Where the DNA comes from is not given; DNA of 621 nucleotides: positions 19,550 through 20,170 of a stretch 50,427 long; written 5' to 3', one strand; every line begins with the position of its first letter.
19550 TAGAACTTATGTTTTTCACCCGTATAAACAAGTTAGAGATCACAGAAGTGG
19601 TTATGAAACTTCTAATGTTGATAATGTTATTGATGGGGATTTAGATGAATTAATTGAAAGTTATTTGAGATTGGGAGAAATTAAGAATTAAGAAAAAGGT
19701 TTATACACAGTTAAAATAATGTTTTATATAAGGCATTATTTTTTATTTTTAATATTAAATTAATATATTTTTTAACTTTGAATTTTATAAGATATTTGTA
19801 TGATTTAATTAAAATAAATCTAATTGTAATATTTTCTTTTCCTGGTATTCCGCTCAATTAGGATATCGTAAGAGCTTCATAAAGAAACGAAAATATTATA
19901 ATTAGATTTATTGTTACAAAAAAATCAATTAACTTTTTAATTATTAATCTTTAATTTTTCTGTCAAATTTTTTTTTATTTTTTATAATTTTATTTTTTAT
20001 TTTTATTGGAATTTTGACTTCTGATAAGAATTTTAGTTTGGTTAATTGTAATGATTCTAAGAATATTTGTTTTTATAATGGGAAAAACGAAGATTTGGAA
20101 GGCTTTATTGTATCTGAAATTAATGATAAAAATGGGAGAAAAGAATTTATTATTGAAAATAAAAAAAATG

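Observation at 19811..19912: Element X: a ~100-nt hairpin-flanked element present three times (19811-19912, 47874-47971 and 34261-34355 inverted)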

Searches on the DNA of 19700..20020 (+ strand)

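Call 18: search_rna_families(source=window, start=19700, end=20020, threshold=evalue, max_evalue=10)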
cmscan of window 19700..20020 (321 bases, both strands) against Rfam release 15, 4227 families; matches with E-value up to 10: 1.
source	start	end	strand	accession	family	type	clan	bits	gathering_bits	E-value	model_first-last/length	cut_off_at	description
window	19813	19913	-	RF04095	MIR9746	Gene; miRNA;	-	24.6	79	0.012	1-110/110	no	MIR9746 microRNA precursor family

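Call 54: build_rna_model(alignment_id=A4, structure=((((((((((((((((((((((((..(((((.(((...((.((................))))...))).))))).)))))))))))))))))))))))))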
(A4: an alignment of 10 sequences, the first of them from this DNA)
Model R1 built from alignment A4 (10 sequences, 100 columns); structure: as given.
model positions 100; base pairs 36; branch points 0; effective number of sequences 1.82; information 0.59 bits per position. Calibrated on 0.2 Mb of random sequence (short: E-values are rough).
structure used (alignment columns):
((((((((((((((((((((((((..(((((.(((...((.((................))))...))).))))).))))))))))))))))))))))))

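Call 55: search_with_rna_model(model_id=R1, sources=[window, L002, L071, L072, L073, L075, L076, L077, L078, L196, L197, L118, L183, L182, L099, L165, L195, L160], max_evalue=10, make_alignment=true)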
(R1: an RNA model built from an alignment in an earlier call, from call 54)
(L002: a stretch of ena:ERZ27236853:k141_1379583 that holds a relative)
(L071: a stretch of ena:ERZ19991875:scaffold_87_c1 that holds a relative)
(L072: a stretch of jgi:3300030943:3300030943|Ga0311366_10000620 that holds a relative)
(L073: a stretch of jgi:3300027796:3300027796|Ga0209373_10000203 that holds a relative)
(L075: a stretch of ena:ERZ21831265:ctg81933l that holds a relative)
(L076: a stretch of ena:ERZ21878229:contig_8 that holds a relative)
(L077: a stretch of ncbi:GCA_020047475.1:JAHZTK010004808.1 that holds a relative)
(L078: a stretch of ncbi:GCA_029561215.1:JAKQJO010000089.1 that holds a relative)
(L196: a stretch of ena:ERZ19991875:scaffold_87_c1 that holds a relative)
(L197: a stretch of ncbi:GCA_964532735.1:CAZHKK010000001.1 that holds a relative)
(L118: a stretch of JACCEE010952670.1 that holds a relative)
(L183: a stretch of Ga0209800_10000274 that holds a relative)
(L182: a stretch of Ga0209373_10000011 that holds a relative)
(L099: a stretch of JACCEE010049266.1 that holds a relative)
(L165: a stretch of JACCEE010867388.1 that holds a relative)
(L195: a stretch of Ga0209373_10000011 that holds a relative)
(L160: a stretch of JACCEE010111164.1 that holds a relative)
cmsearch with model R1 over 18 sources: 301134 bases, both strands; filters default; matches with E-value up to 10: 26.
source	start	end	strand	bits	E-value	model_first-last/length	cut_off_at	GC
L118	4837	4936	-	112.5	3.6e-22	1-100/100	no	0.25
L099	2525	2624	-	105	1.9e-20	1-100/100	no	0.22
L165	4687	4786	-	102.4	7.3e-20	1-100/100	no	0.23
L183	4966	5065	-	101.6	1.1e-19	1-100/100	no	0.22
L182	5078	5176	+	98.4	5.9e-19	1-100/100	no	0.29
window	19813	19912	+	95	3.4e-18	1-100/100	no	0.24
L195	3707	3806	+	93.4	7.7e-18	1-100/100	no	0.21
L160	3131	3230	+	84.9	6.7e-16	1-100/100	no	0.18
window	34259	34357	-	71.1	8.9e-13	1-100/100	no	0.26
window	47875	47971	+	58.8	5.3e-10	1-100/100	no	0.22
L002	9875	9971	+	58.8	5.3e-10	1-100/100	no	0.22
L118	4837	4936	+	43.7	1.5e-06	1-100/100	no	0.25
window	19813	19912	-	43.6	1.5e-06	1-100/100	no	0.24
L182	5078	5176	-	42.1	3.4e-06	1-100/100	no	0.29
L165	4687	4786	+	37.8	3.1e-05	1-100/100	no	0.23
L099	2525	2624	+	35.2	0.00012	1-100/100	no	0.22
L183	4966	5065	+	31.4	0.00088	1-100/100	no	0.22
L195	3707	3806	-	30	0.0018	1-100/100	no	0.21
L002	9876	9971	-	28.9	0.0032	1-100/100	no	0.22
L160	3131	3230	-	17.4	1.3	1-100/100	no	0.18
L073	18363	18397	-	16.5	2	1-100/100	no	0.17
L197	6598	6693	-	16.3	2.4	1-100/100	no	0.27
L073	18365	18395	+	15.8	3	1-100/100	no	0.19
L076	1347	1400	+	14.6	5.6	24-77/100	no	0.22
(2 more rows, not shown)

Alignment A5: 26 matches aligned to the model, 121 columns, each read 5' to 3' on its own strand. Consensus structure (alignment columns), stored with it:
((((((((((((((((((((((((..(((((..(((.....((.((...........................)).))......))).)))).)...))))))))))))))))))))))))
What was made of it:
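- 19813..19912 (+): Copy 1, an intact hairpin element. 5' arm 19813-19836, core 19837-19888, 3' arm 19889-19912. It lies between prfA (18585-19691) and the ComEC-family ORF (20014-21147). CM R1 scores 95 bits, E 3e-18 (call 55).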

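Call 63: search_with_rna_model(model_id=R1, sources=[L201, L202, L203, L204, L205, L206], max_evalue=1)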
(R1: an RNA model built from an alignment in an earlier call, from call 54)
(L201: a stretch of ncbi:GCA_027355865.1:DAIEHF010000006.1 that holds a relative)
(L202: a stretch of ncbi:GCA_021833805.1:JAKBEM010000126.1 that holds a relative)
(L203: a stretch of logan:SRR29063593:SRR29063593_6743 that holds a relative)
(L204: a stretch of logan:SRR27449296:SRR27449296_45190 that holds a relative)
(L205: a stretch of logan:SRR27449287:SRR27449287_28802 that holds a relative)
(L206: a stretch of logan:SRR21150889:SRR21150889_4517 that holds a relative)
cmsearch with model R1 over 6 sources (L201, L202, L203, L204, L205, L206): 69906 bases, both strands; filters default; matches with E-value up to 1: 3.
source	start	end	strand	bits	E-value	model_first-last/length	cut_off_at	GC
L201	15227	15324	-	76.3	1.4e-14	1-100/100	no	0.28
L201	15227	15324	+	39.4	3e-06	1-100/100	no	0.28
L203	6324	6406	-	19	0.13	1-100/100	no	0.27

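Call 71: search_with_rna_model(model_id=R1, sources=[window, L201, L118, L183, L182, L099, L165, L195, L160], max_evalue=1e-8, make_alignment=true)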
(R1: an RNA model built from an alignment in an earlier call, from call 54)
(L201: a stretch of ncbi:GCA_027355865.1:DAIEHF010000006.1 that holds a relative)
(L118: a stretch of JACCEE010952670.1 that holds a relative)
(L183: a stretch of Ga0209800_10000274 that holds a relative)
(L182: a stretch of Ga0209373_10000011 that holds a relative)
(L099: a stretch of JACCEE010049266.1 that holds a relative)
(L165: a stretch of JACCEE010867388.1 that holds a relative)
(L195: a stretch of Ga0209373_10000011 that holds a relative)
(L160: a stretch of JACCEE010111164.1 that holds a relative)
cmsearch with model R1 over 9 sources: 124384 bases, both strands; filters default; matches with E-value up to 1e-8: 11.
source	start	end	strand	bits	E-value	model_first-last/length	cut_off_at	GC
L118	4837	4936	-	112.5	1.5e-22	1-100/100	no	0.25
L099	2525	2624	-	105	7.8e-21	1-100/100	no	0.22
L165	4687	4786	-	102.4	3e-20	1-100/100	no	0.23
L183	4966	5065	-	101.6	4.5e-20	1-100/100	no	0.22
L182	5078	5176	+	98.4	2.5e-19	1-100/100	no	0.29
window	19813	19912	+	95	1.4e-18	1-100/100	no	0.24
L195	3707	3806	+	93.4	3.2e-18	1-100/100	no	0.21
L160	3131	3230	+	84.9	2.8e-16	1-100/100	no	0.18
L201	15227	15324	-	76.3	2.5e-14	1-100/100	no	0.28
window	34259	34357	-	71.1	3.7e-13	1-100/100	no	0.26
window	47875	47971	+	58.8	2.2e-10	1-100/100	no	0.22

Alignment A7: 11 matches aligned to the model, 101 columns, each read 5' to 3' on its own strand. Consensus structure (alignment columns), stored with it:
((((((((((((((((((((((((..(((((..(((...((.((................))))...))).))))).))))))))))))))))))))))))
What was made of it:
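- Checked: The covariance model places them at 19813-19912 (+), 47875-47971 (+) and 34259-34357 (-) (calls 55, 71).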

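Call 77: search_with_rna_model(model_id=R1, sources=[L207, L208], max_evalue=1, show_alignments=3)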
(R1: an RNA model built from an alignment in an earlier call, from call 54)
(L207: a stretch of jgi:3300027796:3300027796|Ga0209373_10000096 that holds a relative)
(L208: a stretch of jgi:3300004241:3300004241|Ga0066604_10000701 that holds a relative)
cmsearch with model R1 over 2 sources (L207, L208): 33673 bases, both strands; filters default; matches with E-value up to 1: 2.
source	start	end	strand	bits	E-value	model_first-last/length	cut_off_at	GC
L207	3915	4006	+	20.1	0.035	1-100/100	no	0.35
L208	3915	4006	+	20.1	0.035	1-100/100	no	0.35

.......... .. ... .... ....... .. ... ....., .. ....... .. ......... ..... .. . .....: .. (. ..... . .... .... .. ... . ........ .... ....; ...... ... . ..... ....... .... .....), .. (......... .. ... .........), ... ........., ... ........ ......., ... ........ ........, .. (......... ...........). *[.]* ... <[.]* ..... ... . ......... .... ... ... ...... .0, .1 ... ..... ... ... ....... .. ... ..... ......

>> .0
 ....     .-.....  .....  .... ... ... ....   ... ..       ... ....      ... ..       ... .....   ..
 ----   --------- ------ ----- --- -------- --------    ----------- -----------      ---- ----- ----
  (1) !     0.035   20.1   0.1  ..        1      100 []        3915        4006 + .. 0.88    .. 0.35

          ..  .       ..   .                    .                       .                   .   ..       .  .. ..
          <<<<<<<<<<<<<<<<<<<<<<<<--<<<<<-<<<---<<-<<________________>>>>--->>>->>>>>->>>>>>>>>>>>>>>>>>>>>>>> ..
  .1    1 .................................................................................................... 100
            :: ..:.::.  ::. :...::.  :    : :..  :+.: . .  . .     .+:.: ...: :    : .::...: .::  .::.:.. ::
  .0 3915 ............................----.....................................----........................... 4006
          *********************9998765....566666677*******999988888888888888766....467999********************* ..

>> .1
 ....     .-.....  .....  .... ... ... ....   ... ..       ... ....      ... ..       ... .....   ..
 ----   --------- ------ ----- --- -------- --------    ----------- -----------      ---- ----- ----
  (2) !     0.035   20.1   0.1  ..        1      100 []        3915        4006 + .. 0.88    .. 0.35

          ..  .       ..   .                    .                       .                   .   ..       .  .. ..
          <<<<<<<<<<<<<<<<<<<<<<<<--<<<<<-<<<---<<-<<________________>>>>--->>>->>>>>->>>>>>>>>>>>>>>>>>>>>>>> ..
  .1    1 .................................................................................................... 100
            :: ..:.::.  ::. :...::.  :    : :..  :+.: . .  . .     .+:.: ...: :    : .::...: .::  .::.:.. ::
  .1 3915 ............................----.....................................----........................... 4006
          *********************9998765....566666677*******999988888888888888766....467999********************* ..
